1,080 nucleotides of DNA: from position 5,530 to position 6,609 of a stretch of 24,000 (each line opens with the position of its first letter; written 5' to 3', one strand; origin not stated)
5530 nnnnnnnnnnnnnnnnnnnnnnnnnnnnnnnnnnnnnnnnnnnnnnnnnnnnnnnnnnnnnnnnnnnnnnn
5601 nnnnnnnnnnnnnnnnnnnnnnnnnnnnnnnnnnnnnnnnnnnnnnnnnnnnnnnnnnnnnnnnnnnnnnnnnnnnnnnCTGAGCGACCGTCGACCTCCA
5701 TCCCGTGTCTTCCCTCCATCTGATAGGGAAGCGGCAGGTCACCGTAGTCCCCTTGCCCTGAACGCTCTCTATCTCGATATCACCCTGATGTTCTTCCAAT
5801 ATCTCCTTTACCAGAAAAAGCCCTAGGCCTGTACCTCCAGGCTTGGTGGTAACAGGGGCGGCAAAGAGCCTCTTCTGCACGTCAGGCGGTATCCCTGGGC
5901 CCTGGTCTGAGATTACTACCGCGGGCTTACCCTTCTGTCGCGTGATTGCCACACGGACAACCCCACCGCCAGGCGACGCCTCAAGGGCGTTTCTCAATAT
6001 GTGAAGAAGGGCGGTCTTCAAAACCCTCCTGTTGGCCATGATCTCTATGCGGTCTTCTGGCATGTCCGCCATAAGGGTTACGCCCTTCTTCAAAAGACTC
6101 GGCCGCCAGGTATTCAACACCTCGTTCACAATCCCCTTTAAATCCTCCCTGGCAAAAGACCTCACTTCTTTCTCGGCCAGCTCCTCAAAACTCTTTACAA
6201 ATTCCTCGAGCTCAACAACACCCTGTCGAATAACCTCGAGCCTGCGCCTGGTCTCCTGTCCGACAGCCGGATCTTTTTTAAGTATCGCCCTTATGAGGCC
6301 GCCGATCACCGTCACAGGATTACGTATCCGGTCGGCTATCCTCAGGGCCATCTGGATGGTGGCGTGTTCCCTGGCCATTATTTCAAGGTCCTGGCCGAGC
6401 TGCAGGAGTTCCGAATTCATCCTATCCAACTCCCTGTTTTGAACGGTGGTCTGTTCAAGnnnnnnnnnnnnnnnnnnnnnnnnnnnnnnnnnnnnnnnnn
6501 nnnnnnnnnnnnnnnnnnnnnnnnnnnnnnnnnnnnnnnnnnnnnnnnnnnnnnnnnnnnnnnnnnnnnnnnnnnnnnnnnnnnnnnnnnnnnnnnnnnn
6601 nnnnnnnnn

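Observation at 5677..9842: Stressosome-type RsbR-RsbS-RsbT operon wired to a non-canonical output, with no sigma factor, RsbV/W pair or response regulator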

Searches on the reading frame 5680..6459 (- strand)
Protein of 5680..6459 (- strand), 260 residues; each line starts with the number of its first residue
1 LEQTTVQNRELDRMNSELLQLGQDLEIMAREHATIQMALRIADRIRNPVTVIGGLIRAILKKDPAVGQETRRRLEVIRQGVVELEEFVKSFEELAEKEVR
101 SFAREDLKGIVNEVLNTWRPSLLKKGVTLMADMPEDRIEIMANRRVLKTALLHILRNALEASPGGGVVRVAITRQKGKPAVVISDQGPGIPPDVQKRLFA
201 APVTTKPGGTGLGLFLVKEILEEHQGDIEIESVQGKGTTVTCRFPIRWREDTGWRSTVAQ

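Call 75: search_protein_representatives(protein=window:5680-6459:-)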
Query: 260 residues. Proteins with E-value up to 0.001 (for the whole library): 875916; up to 1e-10: 140557; up to 1e-30: 137. The best 150 are listed.
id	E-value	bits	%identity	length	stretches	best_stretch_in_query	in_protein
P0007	2.2e-108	377.9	67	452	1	1-251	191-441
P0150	3.5e-72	259.4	51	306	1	2-251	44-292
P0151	1.2e-71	257.7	49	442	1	3-250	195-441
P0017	9.8e-67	241.6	48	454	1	2-253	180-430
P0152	4.8e-66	239.3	47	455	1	3-252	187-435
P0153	7.7e-62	225.5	45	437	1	1-251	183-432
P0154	1.4e-61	224.7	46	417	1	3-250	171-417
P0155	1.6e-57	211.4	42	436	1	2-251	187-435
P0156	1.6e-57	211.4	45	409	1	5-249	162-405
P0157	3.0e-56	207.2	43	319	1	2-250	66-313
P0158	8.9e-53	195.9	32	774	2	9-251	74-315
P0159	9.0e-53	195.8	46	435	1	2-251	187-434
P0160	2.9e-52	194.2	41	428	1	3-250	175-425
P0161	9.2e-52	192.5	35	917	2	36-241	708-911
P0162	1.8e-50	188.3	44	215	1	36-250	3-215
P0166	4.9e-47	177.0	34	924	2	16-250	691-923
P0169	1.2e-43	166.0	37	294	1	9-252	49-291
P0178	3.4e-41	157.9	38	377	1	6-249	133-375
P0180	2.2e-40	155.2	36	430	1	9-250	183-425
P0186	8.5e-39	150.1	36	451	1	9-250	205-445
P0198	7.9e-37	143.6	34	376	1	8-251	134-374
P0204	5.6e-36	140.8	34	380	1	5-253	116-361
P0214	3.9e-35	138.1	34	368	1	6-251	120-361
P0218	1.2e-34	136.5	37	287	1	9-250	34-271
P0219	1.3e-34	136.4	33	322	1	18-252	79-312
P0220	2.0e-34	135.8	34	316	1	18-249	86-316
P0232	3.9e-33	131.6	34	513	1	8-250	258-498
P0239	1.6e-32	129.5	34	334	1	7-251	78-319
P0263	1.7e-31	126.2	35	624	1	15-251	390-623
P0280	7.6e-31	124.0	34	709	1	18-249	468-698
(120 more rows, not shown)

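Call 80: search_protein_families(library=pfam, proteins=[P0157, P0219, P0220, P0239, P0169, P0218, P0178, P0204, P0214, P0158], max_evalue=0.001)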
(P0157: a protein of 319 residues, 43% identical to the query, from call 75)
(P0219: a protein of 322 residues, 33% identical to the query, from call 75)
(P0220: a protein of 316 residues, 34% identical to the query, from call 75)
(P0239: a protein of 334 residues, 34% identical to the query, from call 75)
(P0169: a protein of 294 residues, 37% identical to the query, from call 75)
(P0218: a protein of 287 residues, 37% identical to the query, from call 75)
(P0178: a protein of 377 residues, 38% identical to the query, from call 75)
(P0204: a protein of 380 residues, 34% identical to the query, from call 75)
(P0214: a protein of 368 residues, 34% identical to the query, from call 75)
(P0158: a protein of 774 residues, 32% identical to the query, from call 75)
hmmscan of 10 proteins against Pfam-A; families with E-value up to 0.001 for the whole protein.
P0157 (319 aa): 3 families
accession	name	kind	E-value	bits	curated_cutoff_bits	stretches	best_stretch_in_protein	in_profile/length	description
PF02518.31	HATPase_c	-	1.2e-20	74.4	26.4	1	209-308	5-108/111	Histidine kinase-, DNA gyrase B-, and HSP90-like ATPase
PF00512.31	HisKA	-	3.2e-06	27.5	26.9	1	102-160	6-63/66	His Kinase A (phospho-acceptor) domain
PF13581.12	HATPase_c_2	-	4.2e-06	27.2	27.4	1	207-288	29-113/127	Histidine kinase-like ATPase domain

P0219 (322 aa): 4 families
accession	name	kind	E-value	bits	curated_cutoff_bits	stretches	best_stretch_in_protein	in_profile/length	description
PF02518.31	HATPase_c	-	4.1e-24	85.6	26.4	1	205-306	4-109/111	Histidine kinase-, DNA gyrase B-, and HSP90-like ATPase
PF00072.30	Response_reg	-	1.5e-14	54.6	30.2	1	1-59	52-110/111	Response regulator receiver domain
PF13589.12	HATPase_c_3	-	1.5e-05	25.5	25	1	208-291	4-94/137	Histidine kinase-, DNA gyrase B-, and HSP90-like ATPase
PF13581.12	HATPase_c_2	-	0.00072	20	27.4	0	206-302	31-125/127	Histidine kinase-like ATPase domain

P0220 (316 aa): 5 families
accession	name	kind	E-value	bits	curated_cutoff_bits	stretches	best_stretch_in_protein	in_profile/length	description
PF02518.31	HATPase_c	-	2.3e-25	89.7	26.4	1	211-313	3-109/111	Histidine kinase-, DNA gyrase B-, and HSP90-like ATPase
PF13426.13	PAS_9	-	2.5e-07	31.3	27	1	1-81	23-102/103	PAS domain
PF13581.12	HATPase_c_2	-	0.00011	22.6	27.4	1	224-310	42-126/127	Histidine kinase-like ATPase domain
PF08447.18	PAS_3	-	0.00014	22.5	25.6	1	1-77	11-89/89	PAS fold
PF14501.12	HATPase_c_5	-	0.00039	20.7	22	1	224-302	16-93/102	GHKL domain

P0239 (334 aa): 4 families
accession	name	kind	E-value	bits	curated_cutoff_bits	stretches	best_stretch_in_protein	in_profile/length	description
PF02518.31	HATPase_c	-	1.5e-17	64.5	26.4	1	214-314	4-109/111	Histidine kinase-, DNA gyrase B-, and HSP90-like ATPase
PF14501.12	HATPase_c_5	-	1.3e-05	25.5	22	1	218-301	8-91/102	GHKL domain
PF00512.31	HisKA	-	7.7e-05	23.1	26.9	1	112-165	9-62/66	His Kinase A (phospho-acceptor) domain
PF13581.12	HATPase_c_2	-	0.00056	20.4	27.4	1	212-292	28-112/127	Histidine kinase-like ATPase domain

P0169 (294 aa): 3 families
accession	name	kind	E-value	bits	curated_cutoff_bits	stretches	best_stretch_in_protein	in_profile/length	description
PF02518.31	HATPase_c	-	2.7e-23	83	26.4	1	185-285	5-109/111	Histidine kinase-, DNA gyrase B-, and HSP90-like ATPase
PF00512.31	HisKA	-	1.1e-05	25.8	26.9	1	79-134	7-61/66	His Kinase A (phospho-acceptor) domain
PF13589.12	HATPase_c_3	-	0.00011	22.7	25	1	187-244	4-60/137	Histidine kinase-, DNA gyrase B-, and HSP90-like ATPase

P0218 (287 aa): 4 families
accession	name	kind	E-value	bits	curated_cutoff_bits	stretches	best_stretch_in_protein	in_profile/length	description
PF02518.31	HATPase_c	-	2e-24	86.6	26.4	1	167-266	4-108/111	Histidine kinase-, DNA gyrase B-, and HSP90-like ATPase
PF14501.12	HATPase_c_5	-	1.7e-05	25.1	22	1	169-251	6-88/102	GHKL domain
PF13589.12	HATPase_c_3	-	2.6e-05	24.7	25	1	171-222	5-55/137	Histidine kinase-, DNA gyrase B-, and HSP90-like ATPase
PF13581.12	HATPase_c_2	-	0.00083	19.8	27.4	0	163-264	26-126/127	Histidine kinase-like ATPase domain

P0178 (377 aa): 5 families
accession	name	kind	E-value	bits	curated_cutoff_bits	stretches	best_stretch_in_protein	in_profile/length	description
PF02518.31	HATPase_c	-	1.1e-26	93.9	26.4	1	271-372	4-109/111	Histidine kinase-, DNA gyrase B-, and HSP90-like ATPase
PF13589.12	HATPase_c_3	-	5.4e-06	26.9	25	1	274-340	4-77/137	Histidine kinase-, DNA gyrase B-, and HSP90-like ATPase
PF14501.12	HATPase_c_5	-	6.6e-06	26.4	22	1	275-359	8-91/102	GHKL domain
PF08673.15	RsbU_N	-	9e-06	26.2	25.5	1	24-100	2-73/75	Phosphoserine phosphatase RsbU, N-terminal domain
PF13581.12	HATPase_c_2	-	1.7e-05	25.2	27.4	1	273-369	32-126/127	Histidine kinase-like ATPase domain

P0204 (380 aa): 1 family
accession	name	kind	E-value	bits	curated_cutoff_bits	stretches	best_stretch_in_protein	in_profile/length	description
PF02518.31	HATPase_c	-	5.8e-19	69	26.4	1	258-354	7-109/111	Histidine kinase-, DNA gyrase B-, and HSP90-like ATPase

P0214 (368 aa): 5 families
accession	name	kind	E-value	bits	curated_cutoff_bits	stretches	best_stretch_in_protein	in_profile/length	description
PF00072.30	Response_reg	-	1.5e-31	109.3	30.2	1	1-109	2-110/111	Response regulator receiver domain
PF02518.31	HATPase_c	-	1.6e-22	80.5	26.4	1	256-356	5-109/111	Histidine kinase-, DNA gyrase B-, and HSP90-like ATPase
PF13581.12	HATPase_c_2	-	1.3e-05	25.7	27.4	1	257-350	32-123/127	Histidine kinase-like ATPase domain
PF13589.12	HATPase_c_3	-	2e-05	25.1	25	1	258-335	4-88/137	Histidine kinase-, DNA gyrase B-, and HSP90-like ATPase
PF00512.31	HisKA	-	7.4e-05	23.2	26.9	1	148-204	5-60/66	His Kinase A (phospho-acceptor) domain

P0158 (774 aa): 8 families
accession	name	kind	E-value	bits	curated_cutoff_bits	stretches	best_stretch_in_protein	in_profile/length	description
PF02518.31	HATPase_c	-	1.7e-61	206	26.4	2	669-773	2-108/111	Histidine kinase-, DNA gyrase B-, and HSP90-like ATPase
PF00512.31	HisKA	-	1.7e-13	50.8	26.9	1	555-621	2-65/66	His Kinase A (phospho-acceptor) domain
PF14501.12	HATPase_c_5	-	2.6e-11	43.8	22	2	216-297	11-91/102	GHKL domain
PF13581.12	HATPase_c_2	-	2.4e-09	37.7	27.4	0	219-291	40-113/127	Histidine kinase-like ATPase domain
PF00989.32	PAS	-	1.9e-08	34.8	22.6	1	448-543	2-91/113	PAS fold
PF13589.12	HATPase_c_3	-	6e-08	33.2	25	1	212-317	4-116/137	Histidine kinase-, DNA gyrase B-, and HSP90-like ATPase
PF08448.16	PAS_4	-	1.6e-05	25.6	23.1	1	454-550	2-110/110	PAS fold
PF13188.13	PAS_8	-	2e-05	24.8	21.8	1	449-504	3-55/65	PAS domain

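Call 81: find_encoding_contigs(protein=P0178, flank=8000, max_places=3)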
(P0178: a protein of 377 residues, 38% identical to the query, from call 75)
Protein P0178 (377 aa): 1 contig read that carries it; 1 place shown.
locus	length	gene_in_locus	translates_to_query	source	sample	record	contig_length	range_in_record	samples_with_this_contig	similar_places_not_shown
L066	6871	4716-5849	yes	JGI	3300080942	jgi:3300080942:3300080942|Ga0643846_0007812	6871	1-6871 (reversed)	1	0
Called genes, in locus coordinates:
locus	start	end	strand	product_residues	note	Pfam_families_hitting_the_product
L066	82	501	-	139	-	PF02635:DsrE (weak), PF13686:DrsE_2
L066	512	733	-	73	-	PF01206:TusA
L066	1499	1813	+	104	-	-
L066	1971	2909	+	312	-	PF00989:PAS, PF13188:PAS_8 (weak), PF08448:PAS_4, PF13426:PAS_9, PF08447:PAS_3, PF01740:STAS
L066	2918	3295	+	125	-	PF01740:STAS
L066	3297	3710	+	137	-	PF13581:HATPase_c_2, PF02518:HATPase_c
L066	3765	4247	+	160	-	PF13581:HATPase_c_2, PF02518:HATPase_c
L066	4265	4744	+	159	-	PF07228:SpoIIE (weak)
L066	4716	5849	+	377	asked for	PF08673:RsbU_N (faint), PF02518:HATPase_c, PF13589:HATPase_c_3 (weak), PF14501:HATPase_c_5 (faint)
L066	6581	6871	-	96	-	?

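Call 85: list_cluster_members(proteins=[P0166, P0178, P0180, P0186, P0198, P0214, P0232, P0158, P0263, P0280])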
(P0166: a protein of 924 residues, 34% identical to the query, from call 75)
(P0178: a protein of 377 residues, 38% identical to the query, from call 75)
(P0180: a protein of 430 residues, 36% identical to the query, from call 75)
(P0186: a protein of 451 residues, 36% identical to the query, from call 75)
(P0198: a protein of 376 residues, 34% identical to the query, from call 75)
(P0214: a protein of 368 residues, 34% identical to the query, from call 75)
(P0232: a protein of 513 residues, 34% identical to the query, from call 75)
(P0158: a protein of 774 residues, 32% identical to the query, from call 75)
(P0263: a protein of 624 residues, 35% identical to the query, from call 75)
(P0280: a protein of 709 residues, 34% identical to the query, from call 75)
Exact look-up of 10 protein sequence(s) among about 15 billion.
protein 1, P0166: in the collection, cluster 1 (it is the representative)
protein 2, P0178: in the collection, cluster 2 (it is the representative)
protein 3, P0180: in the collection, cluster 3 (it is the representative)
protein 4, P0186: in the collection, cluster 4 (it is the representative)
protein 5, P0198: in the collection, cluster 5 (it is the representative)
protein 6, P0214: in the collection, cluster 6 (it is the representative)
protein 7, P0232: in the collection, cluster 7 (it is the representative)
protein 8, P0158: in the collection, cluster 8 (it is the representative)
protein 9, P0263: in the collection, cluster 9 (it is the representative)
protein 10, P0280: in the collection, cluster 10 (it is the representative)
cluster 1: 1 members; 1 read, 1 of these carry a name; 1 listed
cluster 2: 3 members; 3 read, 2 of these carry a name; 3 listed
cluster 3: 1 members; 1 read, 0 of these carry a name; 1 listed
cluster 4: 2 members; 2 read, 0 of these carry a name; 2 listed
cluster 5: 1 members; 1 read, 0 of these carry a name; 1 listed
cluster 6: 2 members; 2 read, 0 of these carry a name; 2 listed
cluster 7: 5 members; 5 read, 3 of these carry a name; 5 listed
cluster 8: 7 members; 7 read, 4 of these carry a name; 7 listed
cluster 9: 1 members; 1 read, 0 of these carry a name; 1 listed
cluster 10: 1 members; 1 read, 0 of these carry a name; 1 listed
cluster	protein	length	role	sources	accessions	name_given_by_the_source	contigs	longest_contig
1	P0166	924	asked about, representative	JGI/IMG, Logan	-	PAS domain S-box-containing protein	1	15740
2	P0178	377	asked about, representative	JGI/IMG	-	signal transduction histidine kinase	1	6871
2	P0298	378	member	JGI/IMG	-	signal transduction histidine kinase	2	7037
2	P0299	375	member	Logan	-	-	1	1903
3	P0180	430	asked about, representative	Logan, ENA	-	-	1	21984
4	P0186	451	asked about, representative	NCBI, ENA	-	-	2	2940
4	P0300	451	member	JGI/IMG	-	-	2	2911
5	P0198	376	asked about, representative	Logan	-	-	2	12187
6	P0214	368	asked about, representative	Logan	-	-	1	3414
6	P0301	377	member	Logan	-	-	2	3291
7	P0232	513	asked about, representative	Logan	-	-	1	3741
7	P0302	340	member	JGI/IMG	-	signal transduction histidine kinase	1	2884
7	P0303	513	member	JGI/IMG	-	signal transduction histidine kinase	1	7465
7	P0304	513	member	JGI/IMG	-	signal transduction histidine kinase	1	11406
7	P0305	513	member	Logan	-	-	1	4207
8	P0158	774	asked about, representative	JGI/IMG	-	PAS domain S-box-containing protein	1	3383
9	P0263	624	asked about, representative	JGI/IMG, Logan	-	-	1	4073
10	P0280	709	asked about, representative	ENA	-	-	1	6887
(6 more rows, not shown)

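Call 86: find_encoding_contigs(protein=P0180, flank=7000, max_places=1)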
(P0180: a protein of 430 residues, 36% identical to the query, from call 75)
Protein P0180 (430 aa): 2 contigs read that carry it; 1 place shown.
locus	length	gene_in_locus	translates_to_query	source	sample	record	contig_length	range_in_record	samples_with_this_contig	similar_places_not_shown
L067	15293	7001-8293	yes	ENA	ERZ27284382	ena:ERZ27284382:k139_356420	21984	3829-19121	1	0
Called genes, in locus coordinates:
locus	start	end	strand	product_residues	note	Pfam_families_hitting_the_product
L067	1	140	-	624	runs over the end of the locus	PF00111:Fer2, PF17650:RACo_linker, PF17651:Raco_middle, PF14574:RACo_C_ter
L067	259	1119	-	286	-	-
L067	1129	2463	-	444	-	PF08843:AbiEii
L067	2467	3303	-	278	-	PF13338:AbiEi_4 (weak)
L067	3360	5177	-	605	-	PF01555:N6_N4_Mtase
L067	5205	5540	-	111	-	-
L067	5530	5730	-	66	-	-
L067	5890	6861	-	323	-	PF00490:ALAD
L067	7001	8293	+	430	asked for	PF00072:Response_reg, PF02518:HATPase_c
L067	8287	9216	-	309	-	PF01545:Cation_efflux, PF16916:ZT_dimer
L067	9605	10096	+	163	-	-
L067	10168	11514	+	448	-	-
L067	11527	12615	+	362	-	PF00027:cNMP_binding, PF00581:Rhodanese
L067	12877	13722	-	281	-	-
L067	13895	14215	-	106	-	-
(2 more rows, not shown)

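Call 87: find_encoding_contigs(protein=P0198, flank=7000, max_places=1)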
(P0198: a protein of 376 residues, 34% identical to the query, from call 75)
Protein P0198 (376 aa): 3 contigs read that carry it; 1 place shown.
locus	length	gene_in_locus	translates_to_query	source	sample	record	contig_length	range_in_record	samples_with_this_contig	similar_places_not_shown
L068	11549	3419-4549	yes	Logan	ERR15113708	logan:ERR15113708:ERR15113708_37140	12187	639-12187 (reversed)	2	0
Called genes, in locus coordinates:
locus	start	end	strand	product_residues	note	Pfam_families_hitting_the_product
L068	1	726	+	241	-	?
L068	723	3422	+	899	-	PF13185:GAF_2 (weak), PF00989:PAS, PF08448:PAS_4, PF13426:PAS_9, PF08447:PAS_3 (weak), PF00512:HisKA, PF02518:HATPase_c, PF00072:Response_reg, +1 more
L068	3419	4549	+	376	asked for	PF00072:Response_reg, PF00512:HisKA (weak), PF02518:HATPase_c, PF13589:HATPase_c_3 (weak), PF14501:HATPase_c_5 (faint)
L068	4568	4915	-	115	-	PF00072:Response_reg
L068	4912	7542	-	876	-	PF01590:GAF, PF13185:GAF_2, PF13492:GAF_3, PF00989:PAS, PF08448:PAS_4, PF13426:PAS_9, PF01590:GAF, PF13185:GAF_2, +6 more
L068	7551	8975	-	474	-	PF08323:Glyco_transf_5, PF00534:Glycos_transf_1, PF13692:Glyco_trans_1_4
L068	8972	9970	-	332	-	PF01087:GalP_UDP_transf, PF16268:DUF4921, PF16285:DUF4931_N, PF01230:HIT (faint), PF02744:GalP_UDP_tr_C, PF11969:DcpS_C (faint)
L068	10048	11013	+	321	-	PF12706:Lactamase_B_2 (faint)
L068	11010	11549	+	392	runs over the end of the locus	?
